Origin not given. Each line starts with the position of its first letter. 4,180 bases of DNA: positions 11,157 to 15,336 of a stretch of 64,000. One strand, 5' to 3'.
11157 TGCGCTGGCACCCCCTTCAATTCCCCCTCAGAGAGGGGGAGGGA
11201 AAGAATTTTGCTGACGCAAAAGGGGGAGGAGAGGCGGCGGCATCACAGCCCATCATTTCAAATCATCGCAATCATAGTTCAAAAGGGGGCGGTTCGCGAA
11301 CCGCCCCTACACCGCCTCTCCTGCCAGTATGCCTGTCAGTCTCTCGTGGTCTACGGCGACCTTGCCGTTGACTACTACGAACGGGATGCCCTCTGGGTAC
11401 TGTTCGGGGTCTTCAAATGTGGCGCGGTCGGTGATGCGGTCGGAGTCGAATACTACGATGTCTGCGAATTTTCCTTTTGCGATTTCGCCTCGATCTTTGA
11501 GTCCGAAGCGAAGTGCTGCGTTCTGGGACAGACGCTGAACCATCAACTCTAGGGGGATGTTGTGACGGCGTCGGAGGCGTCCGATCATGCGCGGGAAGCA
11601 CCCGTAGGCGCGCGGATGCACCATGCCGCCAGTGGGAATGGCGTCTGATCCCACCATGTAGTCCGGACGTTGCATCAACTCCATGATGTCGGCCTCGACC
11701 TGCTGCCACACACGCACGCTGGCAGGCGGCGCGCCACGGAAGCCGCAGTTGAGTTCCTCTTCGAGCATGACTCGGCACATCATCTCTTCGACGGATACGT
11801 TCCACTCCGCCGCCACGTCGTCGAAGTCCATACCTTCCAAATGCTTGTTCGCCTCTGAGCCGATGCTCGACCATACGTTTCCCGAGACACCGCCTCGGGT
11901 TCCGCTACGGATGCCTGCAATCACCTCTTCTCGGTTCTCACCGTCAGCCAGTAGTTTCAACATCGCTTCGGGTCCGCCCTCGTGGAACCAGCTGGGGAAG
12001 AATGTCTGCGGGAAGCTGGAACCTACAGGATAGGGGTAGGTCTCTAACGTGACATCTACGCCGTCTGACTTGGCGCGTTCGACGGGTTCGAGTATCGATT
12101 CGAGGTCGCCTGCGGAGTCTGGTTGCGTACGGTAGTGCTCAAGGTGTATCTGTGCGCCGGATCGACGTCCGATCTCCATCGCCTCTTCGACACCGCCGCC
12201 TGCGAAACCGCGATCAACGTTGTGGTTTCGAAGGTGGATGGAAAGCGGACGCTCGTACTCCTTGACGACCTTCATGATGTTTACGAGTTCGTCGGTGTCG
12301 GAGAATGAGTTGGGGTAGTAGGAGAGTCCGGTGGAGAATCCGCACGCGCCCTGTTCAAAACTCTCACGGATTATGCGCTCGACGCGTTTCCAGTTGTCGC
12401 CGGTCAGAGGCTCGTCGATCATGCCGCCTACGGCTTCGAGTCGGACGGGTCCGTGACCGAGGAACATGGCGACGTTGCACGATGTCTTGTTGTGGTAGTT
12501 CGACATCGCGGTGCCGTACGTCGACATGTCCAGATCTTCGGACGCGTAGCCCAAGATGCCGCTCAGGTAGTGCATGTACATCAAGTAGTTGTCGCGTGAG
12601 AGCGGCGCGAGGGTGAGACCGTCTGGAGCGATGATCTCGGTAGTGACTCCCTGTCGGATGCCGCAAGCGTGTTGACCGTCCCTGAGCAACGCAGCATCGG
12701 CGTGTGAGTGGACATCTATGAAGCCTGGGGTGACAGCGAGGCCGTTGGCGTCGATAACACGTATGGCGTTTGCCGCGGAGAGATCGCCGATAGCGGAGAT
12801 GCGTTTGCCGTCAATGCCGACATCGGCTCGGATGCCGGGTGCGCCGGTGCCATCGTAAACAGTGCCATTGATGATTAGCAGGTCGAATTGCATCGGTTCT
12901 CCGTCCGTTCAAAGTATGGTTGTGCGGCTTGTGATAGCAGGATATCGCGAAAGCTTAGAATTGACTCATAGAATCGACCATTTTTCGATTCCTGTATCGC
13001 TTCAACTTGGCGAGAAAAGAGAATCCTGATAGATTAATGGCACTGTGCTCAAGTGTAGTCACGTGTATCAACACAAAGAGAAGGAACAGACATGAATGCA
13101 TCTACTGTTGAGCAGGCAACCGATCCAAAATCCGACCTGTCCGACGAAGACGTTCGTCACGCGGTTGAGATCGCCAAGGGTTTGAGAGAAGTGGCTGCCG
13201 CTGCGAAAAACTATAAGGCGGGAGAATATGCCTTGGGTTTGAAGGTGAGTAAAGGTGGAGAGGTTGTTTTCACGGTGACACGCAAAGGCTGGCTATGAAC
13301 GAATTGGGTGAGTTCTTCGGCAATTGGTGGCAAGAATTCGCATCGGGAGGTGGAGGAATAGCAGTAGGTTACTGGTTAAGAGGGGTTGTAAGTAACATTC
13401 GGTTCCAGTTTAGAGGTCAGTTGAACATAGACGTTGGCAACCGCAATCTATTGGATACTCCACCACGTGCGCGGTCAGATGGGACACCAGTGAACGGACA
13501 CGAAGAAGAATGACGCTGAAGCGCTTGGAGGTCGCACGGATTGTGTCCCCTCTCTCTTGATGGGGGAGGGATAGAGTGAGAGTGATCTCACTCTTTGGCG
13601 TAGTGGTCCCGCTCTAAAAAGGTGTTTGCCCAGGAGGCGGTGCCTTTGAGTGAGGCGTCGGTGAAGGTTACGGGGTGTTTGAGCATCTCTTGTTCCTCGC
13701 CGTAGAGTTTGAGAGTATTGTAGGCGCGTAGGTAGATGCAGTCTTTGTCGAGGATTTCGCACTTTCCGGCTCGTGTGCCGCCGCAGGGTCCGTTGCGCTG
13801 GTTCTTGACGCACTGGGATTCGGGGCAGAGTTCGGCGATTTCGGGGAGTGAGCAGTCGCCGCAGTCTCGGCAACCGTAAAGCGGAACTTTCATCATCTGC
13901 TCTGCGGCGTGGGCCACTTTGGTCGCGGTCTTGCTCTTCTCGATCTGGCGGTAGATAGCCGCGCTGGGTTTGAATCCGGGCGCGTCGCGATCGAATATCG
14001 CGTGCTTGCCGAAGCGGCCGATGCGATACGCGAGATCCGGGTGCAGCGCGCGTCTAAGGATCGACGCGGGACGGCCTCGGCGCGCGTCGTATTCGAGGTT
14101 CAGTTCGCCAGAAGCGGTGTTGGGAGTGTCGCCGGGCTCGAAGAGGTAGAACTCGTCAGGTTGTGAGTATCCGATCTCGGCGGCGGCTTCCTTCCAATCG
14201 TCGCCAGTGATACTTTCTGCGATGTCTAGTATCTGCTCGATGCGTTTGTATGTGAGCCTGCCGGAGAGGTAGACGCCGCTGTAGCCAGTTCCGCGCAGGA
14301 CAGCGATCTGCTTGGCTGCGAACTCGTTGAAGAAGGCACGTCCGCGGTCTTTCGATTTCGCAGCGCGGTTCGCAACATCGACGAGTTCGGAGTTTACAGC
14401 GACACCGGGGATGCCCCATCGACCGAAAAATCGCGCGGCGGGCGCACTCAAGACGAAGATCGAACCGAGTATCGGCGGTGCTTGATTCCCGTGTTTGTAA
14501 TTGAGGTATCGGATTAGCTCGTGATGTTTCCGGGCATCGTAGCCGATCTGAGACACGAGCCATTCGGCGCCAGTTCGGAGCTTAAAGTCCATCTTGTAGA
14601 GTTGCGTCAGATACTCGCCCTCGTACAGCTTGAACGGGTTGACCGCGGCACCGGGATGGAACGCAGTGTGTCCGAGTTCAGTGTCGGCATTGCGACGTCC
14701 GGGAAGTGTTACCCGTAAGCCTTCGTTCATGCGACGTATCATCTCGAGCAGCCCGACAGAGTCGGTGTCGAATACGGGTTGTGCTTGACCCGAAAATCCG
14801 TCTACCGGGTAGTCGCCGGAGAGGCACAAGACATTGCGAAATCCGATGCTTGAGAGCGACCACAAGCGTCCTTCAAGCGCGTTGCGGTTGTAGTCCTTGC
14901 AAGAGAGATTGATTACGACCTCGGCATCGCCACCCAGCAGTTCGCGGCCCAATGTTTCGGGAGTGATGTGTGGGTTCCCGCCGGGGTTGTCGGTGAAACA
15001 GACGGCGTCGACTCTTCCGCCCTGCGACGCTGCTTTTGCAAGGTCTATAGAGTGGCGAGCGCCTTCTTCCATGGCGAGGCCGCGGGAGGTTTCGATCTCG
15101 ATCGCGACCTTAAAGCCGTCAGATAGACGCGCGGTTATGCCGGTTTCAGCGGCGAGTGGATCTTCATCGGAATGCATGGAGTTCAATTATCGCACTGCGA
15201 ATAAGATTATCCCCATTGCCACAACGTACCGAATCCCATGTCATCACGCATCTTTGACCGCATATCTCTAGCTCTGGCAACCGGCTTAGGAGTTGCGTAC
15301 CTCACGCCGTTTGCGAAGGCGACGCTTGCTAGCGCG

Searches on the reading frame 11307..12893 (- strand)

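Call 22: search_protein_families(library=pfam, proteins=[window:11307-12893:-], max_evalue=0.00001)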
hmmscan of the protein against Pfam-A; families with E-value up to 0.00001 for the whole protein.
window:11307-12893:- (528 aa): 2 families
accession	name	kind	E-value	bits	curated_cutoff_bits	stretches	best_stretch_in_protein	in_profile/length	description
PF07969.17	Amidohydro_3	-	1.1e-25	91.5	29.7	2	401-513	357-471/472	Amidohydrolase family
PF01979.26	Amidohydro_1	-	3.4e-12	46.7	25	0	412-493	245-326/345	Amidohydrolase family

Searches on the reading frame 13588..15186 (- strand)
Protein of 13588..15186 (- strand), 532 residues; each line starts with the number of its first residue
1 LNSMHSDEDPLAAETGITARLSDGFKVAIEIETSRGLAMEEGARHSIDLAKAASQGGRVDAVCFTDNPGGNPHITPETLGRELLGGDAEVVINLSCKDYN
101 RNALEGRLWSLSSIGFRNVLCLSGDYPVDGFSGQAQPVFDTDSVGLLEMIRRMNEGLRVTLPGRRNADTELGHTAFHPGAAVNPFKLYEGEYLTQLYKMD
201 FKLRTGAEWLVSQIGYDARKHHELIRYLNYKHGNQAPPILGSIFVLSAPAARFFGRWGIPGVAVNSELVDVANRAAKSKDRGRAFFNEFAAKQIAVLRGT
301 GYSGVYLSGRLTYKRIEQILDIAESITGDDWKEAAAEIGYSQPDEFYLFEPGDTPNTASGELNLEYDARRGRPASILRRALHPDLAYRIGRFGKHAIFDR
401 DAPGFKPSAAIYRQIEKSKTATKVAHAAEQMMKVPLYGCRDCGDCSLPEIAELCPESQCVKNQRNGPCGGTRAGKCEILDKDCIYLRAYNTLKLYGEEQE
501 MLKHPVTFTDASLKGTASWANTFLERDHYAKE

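Call 22: search_protein_families(library=pfam, proteins=[window:13588-15186:-], max_evalue=0.00001)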
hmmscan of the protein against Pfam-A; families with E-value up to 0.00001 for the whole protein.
window:13588-15186:- (532 aa): 2 families
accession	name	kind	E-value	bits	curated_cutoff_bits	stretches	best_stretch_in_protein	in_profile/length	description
PF12225.13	DUF5981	-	2.2e-22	79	23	1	423-506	6-89/95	Methylene-tetrahydrofolate reductase C terminal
PF02219.23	MTHFR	-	5.5e-10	39.5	24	1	89-307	72-270/287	Methylenetetrahydrofolate reductase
